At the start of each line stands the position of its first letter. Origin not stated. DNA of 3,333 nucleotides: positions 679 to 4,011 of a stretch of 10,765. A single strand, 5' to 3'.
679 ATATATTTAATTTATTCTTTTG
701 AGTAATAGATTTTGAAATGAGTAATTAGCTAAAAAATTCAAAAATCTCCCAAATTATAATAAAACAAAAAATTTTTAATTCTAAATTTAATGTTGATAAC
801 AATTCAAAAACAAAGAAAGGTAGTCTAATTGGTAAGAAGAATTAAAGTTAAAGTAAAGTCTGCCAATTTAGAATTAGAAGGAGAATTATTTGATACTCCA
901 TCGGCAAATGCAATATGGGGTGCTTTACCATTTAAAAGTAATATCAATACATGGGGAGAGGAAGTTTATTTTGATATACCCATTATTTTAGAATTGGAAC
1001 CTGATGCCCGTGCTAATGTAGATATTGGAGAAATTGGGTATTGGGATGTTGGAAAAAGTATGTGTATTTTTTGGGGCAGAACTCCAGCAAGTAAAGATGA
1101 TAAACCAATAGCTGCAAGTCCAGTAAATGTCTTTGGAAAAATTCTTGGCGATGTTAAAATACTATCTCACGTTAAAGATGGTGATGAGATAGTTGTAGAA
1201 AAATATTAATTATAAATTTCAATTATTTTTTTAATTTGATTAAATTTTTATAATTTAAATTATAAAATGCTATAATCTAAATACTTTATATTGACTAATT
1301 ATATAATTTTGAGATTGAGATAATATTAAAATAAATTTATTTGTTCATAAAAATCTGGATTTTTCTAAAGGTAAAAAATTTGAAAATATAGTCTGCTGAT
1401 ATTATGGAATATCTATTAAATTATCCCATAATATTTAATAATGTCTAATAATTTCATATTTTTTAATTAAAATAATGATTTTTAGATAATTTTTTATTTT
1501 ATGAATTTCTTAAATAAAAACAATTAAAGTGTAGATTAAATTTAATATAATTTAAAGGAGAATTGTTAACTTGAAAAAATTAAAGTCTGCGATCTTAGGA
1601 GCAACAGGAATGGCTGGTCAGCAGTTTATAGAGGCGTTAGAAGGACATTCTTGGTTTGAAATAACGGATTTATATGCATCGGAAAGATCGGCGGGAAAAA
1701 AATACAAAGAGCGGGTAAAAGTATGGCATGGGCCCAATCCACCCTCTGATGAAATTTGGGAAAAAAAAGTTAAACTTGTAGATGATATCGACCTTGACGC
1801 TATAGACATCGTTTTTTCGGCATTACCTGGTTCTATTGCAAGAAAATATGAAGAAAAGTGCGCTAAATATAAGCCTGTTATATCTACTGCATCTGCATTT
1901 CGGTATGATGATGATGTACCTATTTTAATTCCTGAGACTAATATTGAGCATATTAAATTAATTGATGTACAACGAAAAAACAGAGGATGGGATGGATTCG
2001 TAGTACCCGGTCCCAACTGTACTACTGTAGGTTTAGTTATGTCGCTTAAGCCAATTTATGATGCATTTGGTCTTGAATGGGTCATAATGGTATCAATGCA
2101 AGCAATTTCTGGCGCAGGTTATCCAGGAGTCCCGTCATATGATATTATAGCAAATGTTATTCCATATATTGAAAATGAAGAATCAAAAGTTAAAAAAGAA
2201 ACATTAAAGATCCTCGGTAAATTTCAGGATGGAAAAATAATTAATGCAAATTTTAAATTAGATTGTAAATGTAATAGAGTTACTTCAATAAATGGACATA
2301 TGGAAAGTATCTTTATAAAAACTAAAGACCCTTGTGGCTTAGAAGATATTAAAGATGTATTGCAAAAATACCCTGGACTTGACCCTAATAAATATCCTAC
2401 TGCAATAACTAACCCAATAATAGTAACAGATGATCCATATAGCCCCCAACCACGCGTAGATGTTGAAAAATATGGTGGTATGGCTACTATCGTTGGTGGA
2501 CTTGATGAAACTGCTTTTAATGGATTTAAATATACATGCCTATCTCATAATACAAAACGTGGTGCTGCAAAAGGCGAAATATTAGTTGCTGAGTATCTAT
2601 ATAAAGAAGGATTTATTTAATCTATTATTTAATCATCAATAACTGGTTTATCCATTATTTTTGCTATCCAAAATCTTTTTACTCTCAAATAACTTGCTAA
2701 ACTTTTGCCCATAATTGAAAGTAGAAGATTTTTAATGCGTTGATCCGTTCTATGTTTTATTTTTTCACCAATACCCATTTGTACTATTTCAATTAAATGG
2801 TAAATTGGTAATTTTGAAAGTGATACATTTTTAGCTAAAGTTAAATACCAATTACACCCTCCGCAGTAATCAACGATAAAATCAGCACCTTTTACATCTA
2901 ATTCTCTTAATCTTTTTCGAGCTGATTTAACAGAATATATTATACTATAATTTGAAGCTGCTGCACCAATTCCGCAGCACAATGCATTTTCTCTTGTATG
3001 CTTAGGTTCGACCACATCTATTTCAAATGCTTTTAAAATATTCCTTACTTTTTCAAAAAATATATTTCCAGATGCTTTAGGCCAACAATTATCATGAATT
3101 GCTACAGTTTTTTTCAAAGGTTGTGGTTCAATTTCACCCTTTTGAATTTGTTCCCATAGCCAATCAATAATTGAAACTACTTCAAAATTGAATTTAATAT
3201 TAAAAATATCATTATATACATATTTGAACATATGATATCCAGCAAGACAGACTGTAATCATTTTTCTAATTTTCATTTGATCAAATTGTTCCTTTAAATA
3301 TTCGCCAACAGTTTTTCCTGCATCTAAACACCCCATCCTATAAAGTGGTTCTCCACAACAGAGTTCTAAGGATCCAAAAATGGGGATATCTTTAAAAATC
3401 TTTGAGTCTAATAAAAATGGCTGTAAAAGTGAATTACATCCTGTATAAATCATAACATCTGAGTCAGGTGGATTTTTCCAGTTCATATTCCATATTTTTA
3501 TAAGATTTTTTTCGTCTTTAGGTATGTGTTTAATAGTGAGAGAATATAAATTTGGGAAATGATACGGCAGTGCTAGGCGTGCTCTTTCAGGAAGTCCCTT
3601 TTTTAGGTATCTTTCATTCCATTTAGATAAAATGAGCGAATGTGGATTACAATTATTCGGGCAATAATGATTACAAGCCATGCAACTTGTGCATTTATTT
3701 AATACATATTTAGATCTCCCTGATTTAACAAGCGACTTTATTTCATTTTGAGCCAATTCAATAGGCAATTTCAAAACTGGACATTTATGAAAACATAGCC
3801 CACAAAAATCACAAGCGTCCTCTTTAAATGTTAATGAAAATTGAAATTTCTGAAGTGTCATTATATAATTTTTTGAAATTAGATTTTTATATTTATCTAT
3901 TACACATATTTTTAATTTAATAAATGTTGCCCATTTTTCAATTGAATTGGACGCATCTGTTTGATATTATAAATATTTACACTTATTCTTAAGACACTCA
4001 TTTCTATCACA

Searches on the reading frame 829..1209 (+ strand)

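Call 5: search_protein_families(library=pfam, proteins=[window:829-1209:+], max_evalue=0.1)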
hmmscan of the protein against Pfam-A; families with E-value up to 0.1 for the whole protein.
window:829-1209:+ (126 aa): 2 families
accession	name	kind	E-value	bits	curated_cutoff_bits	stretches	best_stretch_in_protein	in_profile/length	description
PF04126.18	Cyclophil_like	-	2.3e-38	131.1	27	1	4-124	2-120/120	Cyclophilin-like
PF18050.6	Cyclophil_like2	-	2.8e-07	31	22.7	1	15-86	7-80/115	Cyclophilin-like family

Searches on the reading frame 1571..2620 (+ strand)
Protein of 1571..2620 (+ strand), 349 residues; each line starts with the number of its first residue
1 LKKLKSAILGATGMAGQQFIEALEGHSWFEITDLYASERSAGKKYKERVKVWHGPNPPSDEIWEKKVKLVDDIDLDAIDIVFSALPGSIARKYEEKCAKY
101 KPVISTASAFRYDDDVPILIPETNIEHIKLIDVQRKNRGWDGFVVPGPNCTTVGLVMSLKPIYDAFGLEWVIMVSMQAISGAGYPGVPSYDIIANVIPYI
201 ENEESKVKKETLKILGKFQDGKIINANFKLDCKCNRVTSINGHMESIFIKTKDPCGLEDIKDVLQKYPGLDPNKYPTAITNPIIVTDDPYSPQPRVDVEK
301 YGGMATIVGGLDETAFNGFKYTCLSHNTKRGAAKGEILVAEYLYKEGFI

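Call 5: search_protein_families(library=pfam, proteins=[window:1571-2620:+], max_evalue=0.1)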
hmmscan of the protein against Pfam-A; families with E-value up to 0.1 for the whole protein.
window:1571-2620:+ (349 aa): 3 families
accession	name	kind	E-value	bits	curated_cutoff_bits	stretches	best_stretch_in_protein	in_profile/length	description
PF01118.30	Semialdhyde_dh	-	2.3e-29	102.7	26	1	7-130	3-120/121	Semialdehyde dehydrogenase, NAD binding domain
PF02774.23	Semialdhyde_dhC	-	1.1e-28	101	26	1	159-328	1-182/184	Semialdehyde dehydrogenase, dimerisation domain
PF02800.25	Gp_dh_C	-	0.085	12.9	24.4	0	227-284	69-125/158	Glyceraldehyde 3-phosphate dehydrogenase, C-terminal domain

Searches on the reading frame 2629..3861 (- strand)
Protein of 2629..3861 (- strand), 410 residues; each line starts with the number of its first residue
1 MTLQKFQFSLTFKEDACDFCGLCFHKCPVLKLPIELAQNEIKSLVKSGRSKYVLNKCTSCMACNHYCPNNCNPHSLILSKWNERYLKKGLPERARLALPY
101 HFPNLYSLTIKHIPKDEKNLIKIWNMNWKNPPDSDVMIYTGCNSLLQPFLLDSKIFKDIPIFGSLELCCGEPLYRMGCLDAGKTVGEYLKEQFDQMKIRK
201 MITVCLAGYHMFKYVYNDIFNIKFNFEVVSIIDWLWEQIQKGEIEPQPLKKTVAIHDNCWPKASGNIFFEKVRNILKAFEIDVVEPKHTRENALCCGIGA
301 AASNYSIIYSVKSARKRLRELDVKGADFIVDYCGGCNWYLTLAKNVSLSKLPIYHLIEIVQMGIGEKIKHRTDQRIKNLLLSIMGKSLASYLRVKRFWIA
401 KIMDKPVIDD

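Call 5: search_protein_families(library=pfam, proteins=[window:2629-3861:-], max_evalue=0.1)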
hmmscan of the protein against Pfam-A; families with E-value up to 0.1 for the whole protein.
window:2629-3861:- (410 aa): 9 families
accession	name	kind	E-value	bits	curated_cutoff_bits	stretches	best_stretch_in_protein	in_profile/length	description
PF02754.22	CCG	-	5.2e-13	49.3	20.6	1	253-340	1-84/85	Cysteine-rich domain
PF13237.11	Fer4_10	-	4.6e-07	30.1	25.5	1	12-68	4-53/53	4Fe-4S dicluster domain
PF00037.32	Fer4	-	0.00012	22.2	21.1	1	12-29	3-20/24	4Fe-4S binding domain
PF13183.11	Fer4_8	-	0.00033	21.6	27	1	16-70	4-67/68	4Fe-4S dicluster domain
PF14697.11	Fer4_21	-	0.00037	21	35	1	10-30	34-54/59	4Fe-4S dicluster domain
PF13187.11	Fer4_9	-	0.00048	20.5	27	1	16-70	1-50/52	4Fe-4S dicluster domain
PF13534.11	Fer4_17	-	0.016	16.2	22.2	1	16-70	1-59/61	4Fe-4S dicluster domain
PF12797.12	Fer4_2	-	0.021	15.2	24.5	1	52-68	5-21/22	4Fe-4S binding domain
PF12838.12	Fer4_7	-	0.044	14.7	27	0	8-29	29-50/52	4Fe-4S dicluster domain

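Call 100: search_protein_families(library=padloc, proteins=[window:2629-3861:-], max_evalue=0.01)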
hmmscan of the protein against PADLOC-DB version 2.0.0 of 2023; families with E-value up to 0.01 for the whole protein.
window:2629-3861:- (410 aa): 0 families

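Call 101: search_protein_families(library=phrogs, proteins=[window:2629-3861:-], max_evalue=0.01)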
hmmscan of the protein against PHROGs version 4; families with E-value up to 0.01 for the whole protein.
window:2629-3861:- (410 aa): 0 families
